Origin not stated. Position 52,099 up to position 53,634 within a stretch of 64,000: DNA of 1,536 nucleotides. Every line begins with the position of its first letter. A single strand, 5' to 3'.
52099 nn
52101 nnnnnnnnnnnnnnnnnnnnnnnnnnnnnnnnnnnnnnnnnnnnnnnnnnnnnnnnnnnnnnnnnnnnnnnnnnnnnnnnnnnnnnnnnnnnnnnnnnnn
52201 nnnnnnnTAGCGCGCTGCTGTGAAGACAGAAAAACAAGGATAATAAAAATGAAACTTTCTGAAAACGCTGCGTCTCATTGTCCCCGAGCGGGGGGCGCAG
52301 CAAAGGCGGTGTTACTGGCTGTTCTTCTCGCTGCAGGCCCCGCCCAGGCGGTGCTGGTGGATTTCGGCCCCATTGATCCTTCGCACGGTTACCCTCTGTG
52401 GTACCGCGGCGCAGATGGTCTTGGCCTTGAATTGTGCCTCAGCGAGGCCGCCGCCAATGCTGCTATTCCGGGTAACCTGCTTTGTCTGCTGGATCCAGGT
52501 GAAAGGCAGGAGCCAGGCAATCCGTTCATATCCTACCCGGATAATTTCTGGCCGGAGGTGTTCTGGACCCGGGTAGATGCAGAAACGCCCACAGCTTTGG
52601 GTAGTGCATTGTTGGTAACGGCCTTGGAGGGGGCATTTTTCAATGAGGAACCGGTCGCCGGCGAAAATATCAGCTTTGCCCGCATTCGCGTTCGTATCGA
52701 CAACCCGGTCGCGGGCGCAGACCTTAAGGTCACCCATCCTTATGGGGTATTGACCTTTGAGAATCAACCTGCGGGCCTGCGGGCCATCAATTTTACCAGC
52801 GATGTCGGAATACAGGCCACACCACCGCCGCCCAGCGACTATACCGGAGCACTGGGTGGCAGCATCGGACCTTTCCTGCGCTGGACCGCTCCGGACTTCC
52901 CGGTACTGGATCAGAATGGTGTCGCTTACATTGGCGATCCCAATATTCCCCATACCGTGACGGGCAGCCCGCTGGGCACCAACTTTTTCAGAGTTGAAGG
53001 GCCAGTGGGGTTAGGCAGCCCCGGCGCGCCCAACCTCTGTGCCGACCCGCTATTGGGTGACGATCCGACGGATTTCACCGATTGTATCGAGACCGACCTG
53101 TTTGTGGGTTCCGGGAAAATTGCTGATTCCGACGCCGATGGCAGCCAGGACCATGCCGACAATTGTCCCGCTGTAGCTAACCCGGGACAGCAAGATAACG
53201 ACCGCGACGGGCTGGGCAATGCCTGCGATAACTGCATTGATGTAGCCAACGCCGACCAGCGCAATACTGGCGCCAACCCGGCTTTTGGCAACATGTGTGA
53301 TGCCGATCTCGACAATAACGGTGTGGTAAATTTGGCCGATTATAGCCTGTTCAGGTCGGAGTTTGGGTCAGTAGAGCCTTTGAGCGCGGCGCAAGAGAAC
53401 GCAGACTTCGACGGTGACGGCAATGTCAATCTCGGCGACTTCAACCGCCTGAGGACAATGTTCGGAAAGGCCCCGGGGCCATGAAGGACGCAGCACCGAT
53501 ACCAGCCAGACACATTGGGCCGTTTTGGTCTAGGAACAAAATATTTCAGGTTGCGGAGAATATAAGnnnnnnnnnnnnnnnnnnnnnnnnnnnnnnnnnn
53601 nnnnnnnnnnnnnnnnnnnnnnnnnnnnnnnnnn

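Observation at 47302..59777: A shared ~120-aa C-terminal module (TSP3-like plus dockerin-like repeats ending in PGPS) on five different proteins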

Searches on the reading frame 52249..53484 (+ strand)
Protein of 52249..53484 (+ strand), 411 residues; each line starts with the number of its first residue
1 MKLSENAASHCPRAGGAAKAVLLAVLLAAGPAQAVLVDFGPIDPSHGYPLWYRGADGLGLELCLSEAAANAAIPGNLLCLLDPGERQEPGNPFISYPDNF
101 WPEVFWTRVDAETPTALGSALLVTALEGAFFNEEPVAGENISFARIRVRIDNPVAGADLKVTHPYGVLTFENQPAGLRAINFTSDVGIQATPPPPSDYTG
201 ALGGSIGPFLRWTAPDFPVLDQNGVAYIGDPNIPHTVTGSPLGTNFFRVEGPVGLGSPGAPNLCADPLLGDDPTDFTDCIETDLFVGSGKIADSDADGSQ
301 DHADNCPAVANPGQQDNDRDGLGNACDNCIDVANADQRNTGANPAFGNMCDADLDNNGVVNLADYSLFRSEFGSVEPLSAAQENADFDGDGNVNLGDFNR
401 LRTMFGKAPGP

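Call 3: search_protein_families(library=pfam, proteins=[window:52249-53484:+], max_evalue=0.1)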
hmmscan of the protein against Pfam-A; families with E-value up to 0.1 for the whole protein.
window:52249-53484:+ (411 aa): 2 families
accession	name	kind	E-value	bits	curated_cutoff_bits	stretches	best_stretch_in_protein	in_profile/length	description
PF02412.23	TSP_3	-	3.2e-08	33.6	25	1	293-314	15-36/36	Thrombospondin type 3 repeat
PF00404.24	Dockerin_1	-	2.6e-06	27.9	22.9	1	353-402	3-53/57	Dockerin type I domain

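Call 5: search_protein_families(library=ncbifam, proteins=[window:52249-53484:+], max_evalue=0.1)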
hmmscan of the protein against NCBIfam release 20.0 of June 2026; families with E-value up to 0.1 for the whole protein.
window:52249-53484:+ (411 aa): 3 families
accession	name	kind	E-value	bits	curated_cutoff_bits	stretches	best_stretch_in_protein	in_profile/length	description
NF047638.1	throspo3_MtsC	equivalog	1.3e-17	63.8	350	1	292-393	65-157/428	cell-cell cohesion MYXO-CTERM protein MtsC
NF045500.1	Omp28_seleno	equivalog_domain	1.8e-10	40.7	200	1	292-402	273-372/377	Omp28-related selenoprotein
NF049990.1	CellobisidaseCelK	equivalog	0.019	13.1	1700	1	332-404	810-881/889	cellulose 1,4-beta-cellobiosidase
